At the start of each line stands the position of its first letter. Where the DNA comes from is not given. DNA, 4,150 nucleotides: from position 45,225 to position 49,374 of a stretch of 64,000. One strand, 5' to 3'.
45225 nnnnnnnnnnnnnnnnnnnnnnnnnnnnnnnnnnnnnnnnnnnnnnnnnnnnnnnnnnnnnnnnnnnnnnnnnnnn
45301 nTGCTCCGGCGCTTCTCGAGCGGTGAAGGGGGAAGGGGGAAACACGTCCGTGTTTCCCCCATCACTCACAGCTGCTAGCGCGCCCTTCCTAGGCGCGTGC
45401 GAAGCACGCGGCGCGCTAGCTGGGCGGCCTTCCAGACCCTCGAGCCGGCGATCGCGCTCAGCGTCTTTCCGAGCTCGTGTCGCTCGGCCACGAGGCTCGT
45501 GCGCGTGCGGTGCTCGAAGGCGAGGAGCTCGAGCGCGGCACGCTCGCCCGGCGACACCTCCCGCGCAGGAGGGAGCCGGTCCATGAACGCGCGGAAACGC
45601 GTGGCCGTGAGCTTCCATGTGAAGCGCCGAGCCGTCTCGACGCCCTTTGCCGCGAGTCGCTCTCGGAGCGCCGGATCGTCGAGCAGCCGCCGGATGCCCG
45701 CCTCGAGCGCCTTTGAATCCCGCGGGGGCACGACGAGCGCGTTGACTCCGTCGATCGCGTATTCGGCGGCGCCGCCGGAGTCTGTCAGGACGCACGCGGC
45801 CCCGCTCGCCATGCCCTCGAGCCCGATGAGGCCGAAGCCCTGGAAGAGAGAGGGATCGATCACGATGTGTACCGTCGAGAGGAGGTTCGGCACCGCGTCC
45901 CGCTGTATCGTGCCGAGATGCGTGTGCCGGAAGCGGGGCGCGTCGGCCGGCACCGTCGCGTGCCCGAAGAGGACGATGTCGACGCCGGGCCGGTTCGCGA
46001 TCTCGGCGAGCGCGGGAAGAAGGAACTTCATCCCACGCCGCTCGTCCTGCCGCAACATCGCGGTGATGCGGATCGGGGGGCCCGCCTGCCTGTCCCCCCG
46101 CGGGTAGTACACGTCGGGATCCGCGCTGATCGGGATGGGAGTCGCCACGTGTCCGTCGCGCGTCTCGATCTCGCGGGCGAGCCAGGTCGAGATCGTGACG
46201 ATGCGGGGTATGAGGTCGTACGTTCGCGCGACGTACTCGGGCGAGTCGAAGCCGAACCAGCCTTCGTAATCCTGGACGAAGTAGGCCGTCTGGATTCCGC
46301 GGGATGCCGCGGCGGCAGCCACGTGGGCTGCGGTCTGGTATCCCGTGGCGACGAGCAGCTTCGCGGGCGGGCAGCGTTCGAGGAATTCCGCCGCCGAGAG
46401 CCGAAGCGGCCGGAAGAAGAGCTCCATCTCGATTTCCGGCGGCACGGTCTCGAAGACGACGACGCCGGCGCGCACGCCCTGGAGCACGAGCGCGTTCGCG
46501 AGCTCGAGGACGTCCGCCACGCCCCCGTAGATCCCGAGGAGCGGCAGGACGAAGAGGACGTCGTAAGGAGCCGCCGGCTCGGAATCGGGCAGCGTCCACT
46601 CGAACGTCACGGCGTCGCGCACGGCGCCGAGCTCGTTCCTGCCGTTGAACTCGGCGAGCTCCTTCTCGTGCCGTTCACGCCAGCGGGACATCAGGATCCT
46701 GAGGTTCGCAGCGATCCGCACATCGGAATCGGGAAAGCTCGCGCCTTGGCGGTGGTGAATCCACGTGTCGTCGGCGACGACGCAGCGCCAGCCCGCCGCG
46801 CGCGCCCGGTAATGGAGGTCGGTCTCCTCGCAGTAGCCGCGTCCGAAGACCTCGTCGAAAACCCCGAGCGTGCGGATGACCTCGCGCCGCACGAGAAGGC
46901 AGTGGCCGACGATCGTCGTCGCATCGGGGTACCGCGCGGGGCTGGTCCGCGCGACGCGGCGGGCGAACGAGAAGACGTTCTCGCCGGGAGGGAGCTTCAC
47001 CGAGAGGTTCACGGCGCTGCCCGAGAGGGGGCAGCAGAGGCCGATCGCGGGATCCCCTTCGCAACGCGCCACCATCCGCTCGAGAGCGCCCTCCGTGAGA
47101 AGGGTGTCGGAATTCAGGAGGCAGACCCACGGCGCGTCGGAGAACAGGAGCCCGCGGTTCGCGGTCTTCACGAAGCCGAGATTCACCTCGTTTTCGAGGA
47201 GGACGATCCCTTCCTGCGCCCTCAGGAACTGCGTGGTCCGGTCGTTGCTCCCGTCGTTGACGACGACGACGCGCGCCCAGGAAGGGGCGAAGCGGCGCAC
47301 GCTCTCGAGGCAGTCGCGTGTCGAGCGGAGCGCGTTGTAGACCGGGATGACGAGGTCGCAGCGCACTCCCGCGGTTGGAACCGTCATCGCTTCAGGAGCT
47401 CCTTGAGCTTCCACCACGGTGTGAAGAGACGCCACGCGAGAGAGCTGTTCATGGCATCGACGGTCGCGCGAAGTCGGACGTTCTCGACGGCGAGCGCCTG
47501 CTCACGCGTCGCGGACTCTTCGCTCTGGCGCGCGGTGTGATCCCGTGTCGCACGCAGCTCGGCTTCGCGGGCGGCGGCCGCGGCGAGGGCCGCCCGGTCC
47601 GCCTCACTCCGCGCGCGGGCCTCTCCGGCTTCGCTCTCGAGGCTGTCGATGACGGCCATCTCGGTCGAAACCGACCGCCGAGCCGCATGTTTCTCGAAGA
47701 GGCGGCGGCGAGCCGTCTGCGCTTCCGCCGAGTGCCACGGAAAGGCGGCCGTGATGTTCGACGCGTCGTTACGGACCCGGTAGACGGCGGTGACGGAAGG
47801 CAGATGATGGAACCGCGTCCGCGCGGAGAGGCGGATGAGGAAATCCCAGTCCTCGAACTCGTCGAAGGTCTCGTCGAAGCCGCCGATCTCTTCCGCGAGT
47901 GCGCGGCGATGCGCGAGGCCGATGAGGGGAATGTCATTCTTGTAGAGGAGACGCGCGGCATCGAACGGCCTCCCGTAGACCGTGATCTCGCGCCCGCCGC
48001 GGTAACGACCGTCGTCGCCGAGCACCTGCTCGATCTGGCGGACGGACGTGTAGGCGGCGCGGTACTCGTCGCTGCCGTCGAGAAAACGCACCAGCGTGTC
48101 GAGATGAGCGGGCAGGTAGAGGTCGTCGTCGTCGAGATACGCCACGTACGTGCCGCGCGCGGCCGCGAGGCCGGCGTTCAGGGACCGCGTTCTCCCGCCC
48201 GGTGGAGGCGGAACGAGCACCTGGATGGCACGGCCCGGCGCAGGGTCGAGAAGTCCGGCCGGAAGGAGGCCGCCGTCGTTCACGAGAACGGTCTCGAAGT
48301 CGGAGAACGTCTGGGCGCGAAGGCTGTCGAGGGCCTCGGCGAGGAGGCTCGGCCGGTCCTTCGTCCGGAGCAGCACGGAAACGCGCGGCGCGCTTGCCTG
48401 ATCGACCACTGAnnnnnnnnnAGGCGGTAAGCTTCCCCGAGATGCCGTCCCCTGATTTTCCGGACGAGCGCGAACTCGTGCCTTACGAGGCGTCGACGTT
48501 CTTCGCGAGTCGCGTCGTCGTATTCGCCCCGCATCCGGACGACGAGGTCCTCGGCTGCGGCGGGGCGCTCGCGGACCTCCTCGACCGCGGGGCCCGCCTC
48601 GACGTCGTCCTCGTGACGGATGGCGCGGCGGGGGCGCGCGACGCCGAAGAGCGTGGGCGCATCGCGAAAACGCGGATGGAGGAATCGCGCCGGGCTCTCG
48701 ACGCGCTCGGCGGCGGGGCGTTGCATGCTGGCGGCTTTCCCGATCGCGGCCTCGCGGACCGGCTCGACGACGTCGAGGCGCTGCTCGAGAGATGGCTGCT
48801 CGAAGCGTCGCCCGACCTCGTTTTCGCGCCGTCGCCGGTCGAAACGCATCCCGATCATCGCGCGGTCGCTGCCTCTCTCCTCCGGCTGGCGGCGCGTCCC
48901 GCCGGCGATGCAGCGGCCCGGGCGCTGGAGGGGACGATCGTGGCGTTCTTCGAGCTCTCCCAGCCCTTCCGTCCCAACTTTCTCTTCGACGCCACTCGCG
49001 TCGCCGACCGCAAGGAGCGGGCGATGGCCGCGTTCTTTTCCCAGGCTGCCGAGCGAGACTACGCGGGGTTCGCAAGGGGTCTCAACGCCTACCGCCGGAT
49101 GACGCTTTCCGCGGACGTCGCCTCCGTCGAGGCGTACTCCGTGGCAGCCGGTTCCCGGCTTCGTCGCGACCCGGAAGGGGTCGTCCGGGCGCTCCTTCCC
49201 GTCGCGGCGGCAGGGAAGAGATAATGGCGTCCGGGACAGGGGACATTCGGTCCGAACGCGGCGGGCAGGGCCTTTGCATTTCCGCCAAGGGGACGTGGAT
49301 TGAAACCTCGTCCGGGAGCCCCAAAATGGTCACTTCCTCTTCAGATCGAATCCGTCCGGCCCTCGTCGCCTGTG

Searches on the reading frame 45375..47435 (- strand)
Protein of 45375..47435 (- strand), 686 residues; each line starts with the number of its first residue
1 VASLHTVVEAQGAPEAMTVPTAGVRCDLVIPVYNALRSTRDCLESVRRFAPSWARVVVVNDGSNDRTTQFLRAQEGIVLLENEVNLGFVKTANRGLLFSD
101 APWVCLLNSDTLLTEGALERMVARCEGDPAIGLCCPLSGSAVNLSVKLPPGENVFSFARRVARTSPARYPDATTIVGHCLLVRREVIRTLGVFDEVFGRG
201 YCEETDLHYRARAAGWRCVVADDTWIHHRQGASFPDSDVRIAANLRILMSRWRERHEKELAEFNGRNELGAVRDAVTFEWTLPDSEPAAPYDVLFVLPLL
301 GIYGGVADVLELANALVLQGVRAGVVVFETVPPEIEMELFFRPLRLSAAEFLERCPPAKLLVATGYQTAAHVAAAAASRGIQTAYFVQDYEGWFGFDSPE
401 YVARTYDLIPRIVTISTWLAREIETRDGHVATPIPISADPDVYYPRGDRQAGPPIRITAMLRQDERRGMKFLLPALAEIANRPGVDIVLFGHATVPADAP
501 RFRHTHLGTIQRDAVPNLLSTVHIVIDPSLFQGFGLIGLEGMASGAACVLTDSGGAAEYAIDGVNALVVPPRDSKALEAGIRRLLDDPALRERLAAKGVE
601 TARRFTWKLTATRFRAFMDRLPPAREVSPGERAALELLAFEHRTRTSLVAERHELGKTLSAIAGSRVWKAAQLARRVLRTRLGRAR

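Call 4: search_protein_families(library=pfam, proteins=[window:45375-47435:-], max_evalue=0.01)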
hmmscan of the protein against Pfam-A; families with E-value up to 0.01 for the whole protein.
window:45375-47435:- (686 aa): 9 families
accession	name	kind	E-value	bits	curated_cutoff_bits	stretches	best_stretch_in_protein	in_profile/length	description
PF00535.33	Glycos_transf_2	-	7.1e-21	75.3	23.3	1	28-190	2-167/168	Glycosyl transferase family 2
PF13692.12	Glyco_trans_1_4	-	4.8e-19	69.5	27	1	464-587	12-142/142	Glycosyl transferases group 1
PF00534.26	Glycos_transf_1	-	3.1e-18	66.3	26.4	1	503-598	74-169/172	Glycosyl transferases group 1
PF13641.12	Glyco_tranf_2_3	-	2.4e-12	47.8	27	1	26-234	3-217/230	Glycosyltransferase like family 2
PF13632.12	Glyco_trans_2_3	-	4.9e-10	40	27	1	103-228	1-123/198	Glycosyl transferase family group 2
PF20706.3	GT4-conflict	-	9e-07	28.6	26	1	511-613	271-384/385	Family 4 Glycosyltransferase in conflict systems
PF13524.12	Glyco_trans_1_2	-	2e-06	28.2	25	1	471-612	4-140/144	Glycosyl transferase-like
PF13506.12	Glyco_transf_21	-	1.3e-05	25.2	21.7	1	99-227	29-153/174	Glycosyl transferase family 21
PF10111.15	Glyco_tranf_2_2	-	0.0063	16.5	27.3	0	28-209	2-197/276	Glycosyltransferase like family 2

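Call 27: search_protein_families(library=ncbifam, proteins=[window:45375-47435:-], max_evalue=0.01)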
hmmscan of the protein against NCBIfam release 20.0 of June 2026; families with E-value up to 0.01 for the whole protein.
window:45375-47435:- (686 aa): 32 families (the best 25 are shown)
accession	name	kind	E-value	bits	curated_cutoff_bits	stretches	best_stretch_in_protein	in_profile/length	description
NF041876.1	EPS_EpsE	equivalog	4e-14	52.7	400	1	507-610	281-385/389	exopolysaccharide biosynthesis GT4 family glycosyltransferase EpsE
TIGR04047.1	MSMEG_0565_glyc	hypoth_equivalog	5.8e-14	51.9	259.85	1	505-613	260-366/373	MSMEG_0565 family glycosyltransferase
TIGR03449.1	mycothiol_MshA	equivalog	3.8e-12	45.8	462.5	1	518-615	300-397/406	D-inositol-3-phosphate glycosyltransferase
TIGR03088.1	stp2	hypoth_equivalog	2.7e-11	43.1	409.05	1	511-619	262-371/374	TIGR03088 family PEP-CTERM/XrtA system glycosyltransferase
TIGR02149.1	glgA_Coryne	subfamily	2.1e-10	40.3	302.4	1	510-613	272-382/391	glycogen synthase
NF041875.1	EPS_EpsD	equivalog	3.1e-10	40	370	1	27-244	2-222/325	exopolysaccharide biosynthesis glycosyltransferase EpsD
TIGR03999.1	thiol_BshA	equivalog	1.9e-09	36.9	273.7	1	512-618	263-370/375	N-acetyl-alpha-D-glucosaminyl L-malate synthase BshA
TIGR03937.1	PgaC_IcaA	equivalog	5.5e-09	35.5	422.3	1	27-132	48-157/407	poly-beta-1,6-N-acetyl-D-glucosamine synthase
TIGR03111.1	glyc2_xrt_Gpos1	hypoth_equivalog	3.5e-08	32.7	363.95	1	27-132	52-163/439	TIGR03111 family XrtG-associated glycosyltransferase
TIGR04283.1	glyco_like_mftF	equivalog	4.4e-08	33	182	1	29-215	4-173/221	TIGR04283 family arsenosugar biosynthesis glycosyltransferase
NF038229.1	Glyco4_Geo_Pelo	equivalog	1.1e-07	31.2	400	1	505-603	221-317/338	GPMC system family 4 glycosyltransferase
TIGR02472.1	sucr_P_syn_N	equivalog_domain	2.7e-07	29.8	576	1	521-614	340-434/439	sucrose-phosphate synthase, putative, glycosyltransferase domain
TIGR02470.1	sucr_synth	equivalog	3.5e-07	28.7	810.4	1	524-615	646-742/784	sucrose synthase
NF053787.1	GlcN_PG_synth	equivalog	4.9e-07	28.9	480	1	468-611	211-349/361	N-acetylglucosaminyl phosphatidylglycerol synthase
NF007482.0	PRK10073.1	equivalog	7e-06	25.3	423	1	27-122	9-107/334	glycosyltransferase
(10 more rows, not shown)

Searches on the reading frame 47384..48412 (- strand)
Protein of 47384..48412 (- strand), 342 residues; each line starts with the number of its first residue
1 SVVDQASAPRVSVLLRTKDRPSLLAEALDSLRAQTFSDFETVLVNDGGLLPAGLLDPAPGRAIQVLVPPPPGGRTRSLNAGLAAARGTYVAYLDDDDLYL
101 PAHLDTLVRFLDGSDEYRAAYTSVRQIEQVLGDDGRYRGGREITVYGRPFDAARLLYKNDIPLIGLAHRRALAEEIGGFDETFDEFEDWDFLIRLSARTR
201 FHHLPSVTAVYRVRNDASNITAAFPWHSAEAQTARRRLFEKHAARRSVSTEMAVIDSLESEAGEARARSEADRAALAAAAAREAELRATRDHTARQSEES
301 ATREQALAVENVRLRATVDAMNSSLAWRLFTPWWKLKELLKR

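Call 7: search_protein_families(library=pfam, proteins=[window:47384-48412:-], max_evalue=0.01)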
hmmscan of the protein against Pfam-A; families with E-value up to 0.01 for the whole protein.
window:47384-48412:- (342 aa): 3 families
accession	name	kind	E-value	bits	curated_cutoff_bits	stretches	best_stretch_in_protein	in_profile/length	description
PF00535.33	Glycos_transf_2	-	3.1e-15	56.9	23.3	1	12-138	1-129/168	Glycosyl transferase family 2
PF10111.15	Glyco_tranf_2_2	-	5.8e-09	36.3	27.3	1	168-216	171-220/276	Glycosyltransferase like family 2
PF13641.12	Glyco_tranf_2_3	-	0.00011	22.7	27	1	9-198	1-197/230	Glycosyltransferase like family 2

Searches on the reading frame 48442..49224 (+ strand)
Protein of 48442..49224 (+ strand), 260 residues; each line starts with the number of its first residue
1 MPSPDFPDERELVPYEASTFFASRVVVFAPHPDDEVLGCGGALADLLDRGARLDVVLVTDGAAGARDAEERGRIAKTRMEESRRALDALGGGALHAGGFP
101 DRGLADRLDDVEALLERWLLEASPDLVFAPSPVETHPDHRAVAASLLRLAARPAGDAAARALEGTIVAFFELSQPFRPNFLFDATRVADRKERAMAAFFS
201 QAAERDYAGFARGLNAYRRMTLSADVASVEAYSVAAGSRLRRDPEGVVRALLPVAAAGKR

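Call 4: search_protein_families(library=pfam, proteins=[window:48442-49224:+], max_evalue=0.01)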
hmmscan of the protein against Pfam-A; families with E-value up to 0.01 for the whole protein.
window:48442-49224:+ (260 aa): 1 family
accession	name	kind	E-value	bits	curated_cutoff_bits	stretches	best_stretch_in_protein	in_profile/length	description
PF02585.22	PIG-L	-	1.8e-27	96.8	28.2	1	26-144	1-123/129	GlcNAc-PI de-N-acetylase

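Call 30: find_related_loci(query=window:48442-49224:+, collection=genome_contigs, flank=10000)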
Query window:48442-49224:+ (260 aa) in genome_contigs; peptide patterns used: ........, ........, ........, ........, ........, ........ (x = any residue, [..] = any of these).
599 stretches matched a pattern (row limit reached: there are more); 314 encode a relative of the query (tblastn E <= 1e-3); the best 80 are kept; 79 distinct loci.
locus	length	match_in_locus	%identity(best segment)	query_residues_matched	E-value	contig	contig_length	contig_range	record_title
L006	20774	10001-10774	89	1-258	8e-135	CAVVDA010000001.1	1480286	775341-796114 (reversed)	MAG: Thermoanaerobaculia bacterium isolate MFD02242.bin.2.315 genome assembly, contig: contig_1485, whole genome shotgun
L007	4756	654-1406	84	5-255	4e-132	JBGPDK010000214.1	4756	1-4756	MAG: Thermoanaerobaculia bacterium isolate OBJ_0618_050_26 k141_37622_length_4756_cov_12.4810, whole genome shotgun sequ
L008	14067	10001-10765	81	1-255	4e-129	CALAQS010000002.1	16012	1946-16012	MAG TPA_asm: uncultured Acidobacteria bacterium isolate ERR1034454_bin.53_CONCOCT_v1.1_MAG genome assembly, contig: ERZ1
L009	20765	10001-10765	83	1-255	1e-126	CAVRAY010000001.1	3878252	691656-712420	MAG: Thermoanaerobaculia bacterium isolate MFD04944.bin.2.108 genome assembly, contig: contig_12409, whole genome shotgu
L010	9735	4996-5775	81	1-260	1e-123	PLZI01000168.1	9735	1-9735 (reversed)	MAG: Acidobacteria bacterium isolate palsa_351 73.20120700_P3D.154_contig_277935, whole genome shotgun sequence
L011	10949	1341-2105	75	1-255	2e-113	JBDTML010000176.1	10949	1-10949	MAG: Acidobacteriota bacterium isolate cluster3_bin.125 NODE_26771_length_10949_cov_8.058473, whole genome shotgun seque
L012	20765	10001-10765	70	1-256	2e-92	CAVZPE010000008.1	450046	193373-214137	MAG: uncultured Acidobacteriota bacterium isolate MFD05942.bin.2.82 genome assembly, contig: contig_13308, whole genome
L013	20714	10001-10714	65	3-240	8e-81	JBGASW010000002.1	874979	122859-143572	MAG: Thermoanaerobaculia bacterium isolate MAG_AAO_H10.96 AAOH10-96_opera_contig_17, whole genome shotgun sequence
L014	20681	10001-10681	39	9-244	5e-44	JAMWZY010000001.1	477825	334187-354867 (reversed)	MAG: Nitrosomonas sp. isolate JAMMSM_AOB_5 opera_contig_4, whole genome shotgun sequence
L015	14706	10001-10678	35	9-242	4e-41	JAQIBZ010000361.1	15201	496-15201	MAG: Desulfobacteraceae bacterium isolate GH14 k119_280726, whole genome shotgun sequence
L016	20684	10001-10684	36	9-244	5e-40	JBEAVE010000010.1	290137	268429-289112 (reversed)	MAG: Pseudomonadota bacterium isolate NASQAN2011_250_B_bin.4 scaffold_81718, whole genome shotgun sequence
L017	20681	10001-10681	36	9-244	4e-40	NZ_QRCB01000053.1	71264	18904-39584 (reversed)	Nitrosomonas sp. JL21 JL21_contig000053, whole genome shotgun sequence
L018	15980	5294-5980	40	7-244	1e-39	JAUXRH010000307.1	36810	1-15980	MAG: Nitrosomonas sp. isolate C12_maxbin.059 C12_k141_441534, whole genome shotgun sequence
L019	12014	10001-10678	35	9-242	7e-40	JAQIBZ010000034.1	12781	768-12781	MAG: Desulfobacteraceae bacterium isolate GH14 k119_227803, whole genome shotgun sequence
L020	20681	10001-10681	37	9-244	7e-39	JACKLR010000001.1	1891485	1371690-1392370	MAG: Burkholderiales bacterium isolate HK-STAS-PROT-97 HK-STAS-PROT-97_1, whole genome shotgun sequence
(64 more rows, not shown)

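Call 41: find_related_loci(query=window:48442-49224:+, collection=metagenome_contigs, flank=10000)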
Query window:48442-49224:+ (260 aa) in metagenome_contigs; peptide patterns used: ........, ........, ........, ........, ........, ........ (x = any residue, [..] = any of these).
600 stretches matched a pattern (row limit reached: there are more); 341 encode a relative of the query (tblastn E <= 1e-3); the best 80 are kept; 80 distinct loci.
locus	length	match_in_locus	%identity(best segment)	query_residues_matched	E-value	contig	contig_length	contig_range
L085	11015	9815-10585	75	1-257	4e-114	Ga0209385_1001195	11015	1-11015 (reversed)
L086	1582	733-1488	64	3-255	1e-90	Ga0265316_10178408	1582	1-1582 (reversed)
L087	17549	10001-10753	64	3-254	2e-80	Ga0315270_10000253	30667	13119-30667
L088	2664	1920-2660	64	1-248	1e-74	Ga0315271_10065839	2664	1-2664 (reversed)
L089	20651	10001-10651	46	9-232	7e-46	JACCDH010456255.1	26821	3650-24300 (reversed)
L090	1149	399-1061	36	9-238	4e-46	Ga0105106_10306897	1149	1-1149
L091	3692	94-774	38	9-244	2e-43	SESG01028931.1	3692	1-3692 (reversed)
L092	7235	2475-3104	45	22-242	4e-43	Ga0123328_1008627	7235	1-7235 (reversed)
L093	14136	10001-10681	37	9-244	4e-43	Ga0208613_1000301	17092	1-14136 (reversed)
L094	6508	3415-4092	38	9-242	6e-42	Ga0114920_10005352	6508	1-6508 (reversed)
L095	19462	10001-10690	38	6-244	5e-42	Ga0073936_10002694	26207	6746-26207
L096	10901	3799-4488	37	6-244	5e-41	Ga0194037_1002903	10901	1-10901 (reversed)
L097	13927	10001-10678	39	9-242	6e-41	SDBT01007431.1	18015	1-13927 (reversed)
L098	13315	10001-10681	38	9-244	5e-41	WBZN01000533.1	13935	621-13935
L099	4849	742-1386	37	9-232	1e-40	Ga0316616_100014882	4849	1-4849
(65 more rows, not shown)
